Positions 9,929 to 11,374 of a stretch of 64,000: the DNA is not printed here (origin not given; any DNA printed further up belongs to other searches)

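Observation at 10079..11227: Eukaryote-type arginine (phosphagen) kinase in a bacterial genome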

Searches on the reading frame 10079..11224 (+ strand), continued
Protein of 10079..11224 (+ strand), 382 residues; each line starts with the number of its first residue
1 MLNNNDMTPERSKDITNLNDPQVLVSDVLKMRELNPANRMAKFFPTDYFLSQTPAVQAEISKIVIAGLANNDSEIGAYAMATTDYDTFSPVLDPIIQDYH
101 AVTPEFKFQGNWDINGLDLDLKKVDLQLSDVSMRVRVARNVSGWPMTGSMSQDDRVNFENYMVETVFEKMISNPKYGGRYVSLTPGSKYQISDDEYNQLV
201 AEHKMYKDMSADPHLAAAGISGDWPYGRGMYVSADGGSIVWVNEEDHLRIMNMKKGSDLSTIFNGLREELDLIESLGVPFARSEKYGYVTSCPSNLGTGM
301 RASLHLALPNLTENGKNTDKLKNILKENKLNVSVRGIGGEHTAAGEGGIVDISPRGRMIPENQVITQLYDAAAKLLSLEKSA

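Call 20: search_solved_structures(query=window:10079-11224:+, show_alignments=5, max_evalue=1e-51)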
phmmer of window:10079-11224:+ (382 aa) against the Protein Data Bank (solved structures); distinct sequences matched with E-value up to 1e-51: 3.
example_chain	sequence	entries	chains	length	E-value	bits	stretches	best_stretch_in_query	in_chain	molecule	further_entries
4rf6_A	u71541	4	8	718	3.5e-104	351.9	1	58-382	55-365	Arginine kinase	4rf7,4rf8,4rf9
4wo8_A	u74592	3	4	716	2.8e-85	289.7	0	67-381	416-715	Taurocyamine kinase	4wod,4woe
7ews_A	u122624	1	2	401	2.8e-76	260.1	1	56-381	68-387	arginine kinase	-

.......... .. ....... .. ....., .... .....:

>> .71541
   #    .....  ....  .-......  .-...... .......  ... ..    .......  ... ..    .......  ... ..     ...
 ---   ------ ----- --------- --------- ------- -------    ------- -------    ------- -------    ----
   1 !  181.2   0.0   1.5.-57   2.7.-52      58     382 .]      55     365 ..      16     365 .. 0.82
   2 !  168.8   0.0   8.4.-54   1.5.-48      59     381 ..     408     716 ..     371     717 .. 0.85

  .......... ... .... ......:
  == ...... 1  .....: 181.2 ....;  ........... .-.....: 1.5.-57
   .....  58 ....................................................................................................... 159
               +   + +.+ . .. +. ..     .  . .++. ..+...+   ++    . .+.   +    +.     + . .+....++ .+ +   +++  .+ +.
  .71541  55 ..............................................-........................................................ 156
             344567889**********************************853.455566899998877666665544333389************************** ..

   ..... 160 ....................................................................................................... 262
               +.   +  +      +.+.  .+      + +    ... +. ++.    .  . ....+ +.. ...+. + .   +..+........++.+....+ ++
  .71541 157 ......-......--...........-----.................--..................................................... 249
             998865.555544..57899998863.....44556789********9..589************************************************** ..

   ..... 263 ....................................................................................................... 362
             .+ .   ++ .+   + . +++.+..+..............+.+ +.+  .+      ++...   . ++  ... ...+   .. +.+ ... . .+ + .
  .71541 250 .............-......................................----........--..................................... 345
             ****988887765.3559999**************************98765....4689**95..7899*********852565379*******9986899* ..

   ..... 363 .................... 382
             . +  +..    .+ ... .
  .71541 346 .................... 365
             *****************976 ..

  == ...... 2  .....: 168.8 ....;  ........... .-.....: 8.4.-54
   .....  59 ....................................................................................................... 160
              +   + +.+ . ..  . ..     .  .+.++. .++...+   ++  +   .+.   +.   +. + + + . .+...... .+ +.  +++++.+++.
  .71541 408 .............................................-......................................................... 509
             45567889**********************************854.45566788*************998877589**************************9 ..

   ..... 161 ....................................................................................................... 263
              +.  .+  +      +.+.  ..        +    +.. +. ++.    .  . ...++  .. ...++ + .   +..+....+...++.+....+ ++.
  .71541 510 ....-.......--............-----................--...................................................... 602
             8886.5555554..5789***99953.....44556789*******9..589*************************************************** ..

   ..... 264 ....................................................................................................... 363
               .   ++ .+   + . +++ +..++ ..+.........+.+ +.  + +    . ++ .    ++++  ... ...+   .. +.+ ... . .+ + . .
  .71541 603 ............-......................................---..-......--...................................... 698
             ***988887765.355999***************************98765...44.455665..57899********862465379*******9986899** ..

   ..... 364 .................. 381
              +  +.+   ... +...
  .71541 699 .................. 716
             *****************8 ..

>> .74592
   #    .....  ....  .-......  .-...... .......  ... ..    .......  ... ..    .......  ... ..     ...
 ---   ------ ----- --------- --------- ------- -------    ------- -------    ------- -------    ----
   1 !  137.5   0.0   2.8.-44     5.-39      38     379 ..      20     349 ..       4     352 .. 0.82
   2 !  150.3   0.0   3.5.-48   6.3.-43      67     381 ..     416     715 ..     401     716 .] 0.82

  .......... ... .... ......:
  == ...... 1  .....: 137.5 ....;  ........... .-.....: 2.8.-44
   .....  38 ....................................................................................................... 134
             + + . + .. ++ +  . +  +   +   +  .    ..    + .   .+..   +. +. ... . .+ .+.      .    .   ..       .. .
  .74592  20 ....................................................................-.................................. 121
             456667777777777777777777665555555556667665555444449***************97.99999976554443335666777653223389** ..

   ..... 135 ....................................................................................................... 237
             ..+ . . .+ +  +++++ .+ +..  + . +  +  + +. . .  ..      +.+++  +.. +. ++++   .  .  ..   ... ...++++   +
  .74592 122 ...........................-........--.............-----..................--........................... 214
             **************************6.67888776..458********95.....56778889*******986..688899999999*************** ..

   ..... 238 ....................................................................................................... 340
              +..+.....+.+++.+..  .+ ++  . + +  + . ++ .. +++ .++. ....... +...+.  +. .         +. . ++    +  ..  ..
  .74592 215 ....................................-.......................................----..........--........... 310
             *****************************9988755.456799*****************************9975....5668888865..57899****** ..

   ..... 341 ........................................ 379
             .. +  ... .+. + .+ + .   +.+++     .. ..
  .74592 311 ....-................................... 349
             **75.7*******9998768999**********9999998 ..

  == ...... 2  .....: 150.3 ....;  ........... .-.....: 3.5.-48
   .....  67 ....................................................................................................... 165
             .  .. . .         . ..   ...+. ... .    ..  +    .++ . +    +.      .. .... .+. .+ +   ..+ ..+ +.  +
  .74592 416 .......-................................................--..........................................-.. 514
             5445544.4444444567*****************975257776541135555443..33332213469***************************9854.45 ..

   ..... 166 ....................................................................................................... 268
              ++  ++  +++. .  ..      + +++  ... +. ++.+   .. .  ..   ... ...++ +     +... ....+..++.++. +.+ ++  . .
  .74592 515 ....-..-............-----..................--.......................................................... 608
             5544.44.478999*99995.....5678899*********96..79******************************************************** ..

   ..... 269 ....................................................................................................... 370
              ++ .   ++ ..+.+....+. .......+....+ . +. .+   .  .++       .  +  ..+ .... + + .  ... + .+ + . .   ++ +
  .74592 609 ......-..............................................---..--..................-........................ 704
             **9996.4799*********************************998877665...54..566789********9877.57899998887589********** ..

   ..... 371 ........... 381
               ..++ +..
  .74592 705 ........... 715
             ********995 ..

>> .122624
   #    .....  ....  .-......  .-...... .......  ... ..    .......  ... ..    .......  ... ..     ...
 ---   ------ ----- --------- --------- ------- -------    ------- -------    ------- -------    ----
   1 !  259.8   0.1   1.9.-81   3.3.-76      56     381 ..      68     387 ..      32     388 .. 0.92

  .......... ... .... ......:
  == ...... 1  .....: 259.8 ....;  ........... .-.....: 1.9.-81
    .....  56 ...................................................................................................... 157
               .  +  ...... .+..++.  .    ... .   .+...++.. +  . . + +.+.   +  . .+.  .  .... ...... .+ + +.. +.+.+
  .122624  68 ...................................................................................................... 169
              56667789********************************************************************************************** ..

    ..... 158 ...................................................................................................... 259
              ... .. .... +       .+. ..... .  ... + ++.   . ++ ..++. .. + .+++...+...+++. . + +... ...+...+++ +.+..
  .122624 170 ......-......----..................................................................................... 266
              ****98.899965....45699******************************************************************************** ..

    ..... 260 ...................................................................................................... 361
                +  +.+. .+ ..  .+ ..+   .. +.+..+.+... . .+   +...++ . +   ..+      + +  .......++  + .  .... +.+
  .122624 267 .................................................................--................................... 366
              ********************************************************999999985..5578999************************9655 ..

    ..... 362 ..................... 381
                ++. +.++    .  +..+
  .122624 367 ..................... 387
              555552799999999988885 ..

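Call 40: find_encoding_contigs(protein=P0012, flank=10000, max_places=1)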
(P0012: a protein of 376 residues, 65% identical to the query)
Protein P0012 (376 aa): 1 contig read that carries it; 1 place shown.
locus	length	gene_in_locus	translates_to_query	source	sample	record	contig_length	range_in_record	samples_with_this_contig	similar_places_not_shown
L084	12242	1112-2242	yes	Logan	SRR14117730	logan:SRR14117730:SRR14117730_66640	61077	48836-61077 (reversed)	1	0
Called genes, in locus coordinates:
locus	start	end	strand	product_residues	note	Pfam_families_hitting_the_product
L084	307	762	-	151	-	PF00293:NUDIX (weak)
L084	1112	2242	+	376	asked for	PF00217:ATP-gua_Ptrans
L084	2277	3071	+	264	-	PF01966:HD (weak)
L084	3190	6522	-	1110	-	PF00873:ACR_tran, PF02355:SecD_SecF_C (weak)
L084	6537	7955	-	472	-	PF25917:BSH_RND (weak), PF25967:RND-MFP_C (weak), PF25989:YknX_C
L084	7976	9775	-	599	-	PF13328:HD_4, PF01966:HD, PF04607:RelA_SpoT, PF02824:TGS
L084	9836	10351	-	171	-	-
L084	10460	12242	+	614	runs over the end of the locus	PF27036:TreT-like_N, PF21269:TreT_GT1, PF00534:Glycos_transf_1, PF13692:Glyco_trans_1_4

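Call 41: find_encoding_contigs(protein=P0002, flank=10000, max_places=1)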
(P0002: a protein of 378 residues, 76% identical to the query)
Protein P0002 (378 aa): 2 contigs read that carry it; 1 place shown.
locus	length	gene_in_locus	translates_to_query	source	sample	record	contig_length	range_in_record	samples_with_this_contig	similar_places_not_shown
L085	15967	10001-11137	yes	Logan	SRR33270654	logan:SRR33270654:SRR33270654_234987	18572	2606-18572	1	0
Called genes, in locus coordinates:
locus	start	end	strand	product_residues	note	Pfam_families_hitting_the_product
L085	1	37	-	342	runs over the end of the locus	PF00579:tRNA-synt_1b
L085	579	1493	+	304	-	-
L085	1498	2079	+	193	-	PF00300:His_Phos_1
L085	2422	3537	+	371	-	-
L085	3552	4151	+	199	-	-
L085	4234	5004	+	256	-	-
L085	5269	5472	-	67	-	PF13443:HTH_26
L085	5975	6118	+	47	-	-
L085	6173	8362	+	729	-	PF00534:Glycos_transf_1, PF13692:Glyco_trans_1_4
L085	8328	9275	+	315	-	-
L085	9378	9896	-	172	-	PF21095:CarD_C (faint)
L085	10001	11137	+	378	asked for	PF02807:ATP-gua_PtransN (weak), PF00217:ATP-gua_Ptrans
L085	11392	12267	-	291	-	PF01040:UbiA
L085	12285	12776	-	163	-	PF00300:His_Phos_1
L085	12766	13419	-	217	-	PF00160:Pro_isomerase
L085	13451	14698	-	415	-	PF00496:SBP_bac_5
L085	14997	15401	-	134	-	PF04020:Phage_holin_4_2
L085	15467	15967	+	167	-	?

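Call 42: find_encoding_contigs(protein=P0014, flank=10000, max_places=1)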
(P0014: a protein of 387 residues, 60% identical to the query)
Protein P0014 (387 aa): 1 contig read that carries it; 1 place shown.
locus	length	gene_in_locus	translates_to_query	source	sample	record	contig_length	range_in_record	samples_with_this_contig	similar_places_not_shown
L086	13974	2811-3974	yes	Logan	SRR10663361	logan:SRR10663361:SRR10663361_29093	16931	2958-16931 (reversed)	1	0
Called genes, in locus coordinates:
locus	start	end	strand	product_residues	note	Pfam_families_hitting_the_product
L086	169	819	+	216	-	-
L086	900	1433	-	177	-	-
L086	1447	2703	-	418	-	-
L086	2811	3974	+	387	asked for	PF02807:ATP-gua_PtransN (weak), PF00217:ATP-gua_Ptrans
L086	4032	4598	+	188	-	PF00398:RrnaAD (weak), PF08123:DOT1 (weak)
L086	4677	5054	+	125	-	PF00072:Response_reg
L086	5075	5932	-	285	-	PF03193:RsgA_GTPase, PF01926:MMR_HSR1, PF04548:AIG1 (faint)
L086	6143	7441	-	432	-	-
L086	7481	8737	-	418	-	PF13181:TPR_8 (faint), PF07719:TPR_2 (faint), PF13424:TPR_12 (faint)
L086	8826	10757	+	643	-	PF00082:Peptidase_S8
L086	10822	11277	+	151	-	PF22381:Staph_reg_Sar_Rot (weak), PF12802:MarR_2, PF01047:MarR, PF01325:Fe_dep_repress (faint), PF13463:HTH_27 (weak), PF13601:HTH_34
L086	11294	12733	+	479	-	PF07690:MFS_1, PF00083:Sugar_tr (weak), PF07690:MFS_1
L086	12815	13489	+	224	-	PF02517:Rce1-like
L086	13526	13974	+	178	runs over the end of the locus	PF04542:Sigma70_r2 (weak), PF08281:Sigma70_r4_2, PF04545:Sigma70_r4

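Call 44: find_homologous_proteins(query=L084:7979-9775:-, max_evalue=1e-40)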
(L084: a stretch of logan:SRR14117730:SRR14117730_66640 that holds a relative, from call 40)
Query L084:7979-9775:- (599 aa): 7456 proteins with E <= 1e-40 among 8000 candidates; the best 120 are listed.
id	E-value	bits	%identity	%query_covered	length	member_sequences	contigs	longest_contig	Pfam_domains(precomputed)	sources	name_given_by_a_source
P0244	0.0e+0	1309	100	100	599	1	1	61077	PF04607.24,PF13328.13,PF02824.28,PF01966.29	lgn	-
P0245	2.9e-195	668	52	97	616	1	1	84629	PF04607.24,PF13328.13,PF02824.28,PF01966.29,PF13291.13,PF01842.32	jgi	jgi:(p)ppGpp synthase/HD superfamily hydrolase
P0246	4.8e-194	664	53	97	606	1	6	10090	PF04607.24,PF13328.13,PF02824.28,PF01966.29,PF13291.13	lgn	-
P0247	1.7e-193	662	53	97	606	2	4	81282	PF04607.24,PF13328.13,PF01966.29,PF13291.13,PF13740.13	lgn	-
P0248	2.8e-191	655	54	97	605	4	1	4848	PF04607.24,PF13328.13,PF02824.28,PF01966.29,PF13291.13,PF13740.13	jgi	-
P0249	8.4e-185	634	51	97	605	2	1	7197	PF04607.24,PF13328.13,PF01966.29,PF13291.13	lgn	-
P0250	4.6e-167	575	47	100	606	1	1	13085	PF04607.24,PF13328.13,PF02824.28,PF01966.29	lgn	-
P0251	4.5e-156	539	44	97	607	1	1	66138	PF04607.24,PF13328.13,PF02824.28,PF01966.29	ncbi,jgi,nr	ncbi:HD domain-containing protein [Candidatus Microgenomates bacterium]|nr:MAG: HD domain-containing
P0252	1.7e-151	524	45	97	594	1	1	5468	PF04607.24,PF13328.13,PF01966.29,PF13291.13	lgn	-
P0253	3.5e-150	519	47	97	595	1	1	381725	PF04607.24,PF13328.13,PF01966.29,PF13291.13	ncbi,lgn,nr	ncbi:HD domain-containing protein [Patescibacteria group bacterium]|nr:HD domain-containing protein 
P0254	2.8e-147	510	46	97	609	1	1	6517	PF04607.24,PF13328.13,PF02824.28,PF01966.29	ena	-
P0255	3.8e-144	499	43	99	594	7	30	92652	PF04607.24,PF13328.13,PF02824.28,PF01966.29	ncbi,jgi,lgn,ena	ncbi:MAG: HD domain-containing protein [Candidatus Shapirobacteria bacterium]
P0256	1.0e-143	498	46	97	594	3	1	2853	PF04607.24,PF13328.13,PF01966.29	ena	-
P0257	1.4e-142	494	42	99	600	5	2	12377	PF04607.24,PF13328.13,PF01966.29,PF13291.13,PF01842.32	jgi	-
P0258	3.8e-142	493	44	96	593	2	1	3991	PF04607.24,PF13328.13,PF19296.6,PF02824.28,PF01966.29,PF13291.13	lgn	-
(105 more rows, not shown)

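Call 57: predict_structure(alignment_id=A2)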
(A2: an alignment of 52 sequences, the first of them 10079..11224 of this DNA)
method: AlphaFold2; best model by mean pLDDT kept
length: 382 residues; sequences in the alignment: 52
mean_pLDDT: 93.8   pTM: 0.90
mean pLDDT of the five models: 93.8, 93.5, 93.2, 92.9, 92.6
residues with pLDDT >= 90: 342; 70-90: 24; 50-70: 9; < 50: 7
segments of 3 or more residues with pLDDT < 50: 1-7
pLDDT, mean of each block of 10 residues (from residue 1): 46 73 97 97 98 98 96 95 98 98 97 97 95 97 97 98 98 97 98 97 91 92 95 97 97 98 98 98 97 95 96 92 94 84 87 93 97 96 94
secondary structure, 60 per line:
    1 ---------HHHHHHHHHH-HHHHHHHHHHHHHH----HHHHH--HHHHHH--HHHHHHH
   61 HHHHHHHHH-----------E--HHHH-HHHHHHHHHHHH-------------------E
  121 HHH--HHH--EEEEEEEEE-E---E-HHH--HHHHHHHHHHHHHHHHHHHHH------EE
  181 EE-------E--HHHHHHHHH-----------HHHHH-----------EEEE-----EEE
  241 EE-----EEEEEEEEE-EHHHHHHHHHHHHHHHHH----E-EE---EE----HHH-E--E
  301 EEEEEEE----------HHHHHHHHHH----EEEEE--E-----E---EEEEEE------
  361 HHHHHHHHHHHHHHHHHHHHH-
elements in order: H10-19 H21-34 H39-43 H46-51 H54-69 H84-87 H89-100 E131-139 H152-172 E179-182 H193-201 H213-217 E229-232 E238-242 E248-256 H259-275 E300-307 H318-327 E332-336 E349-354 H361-381
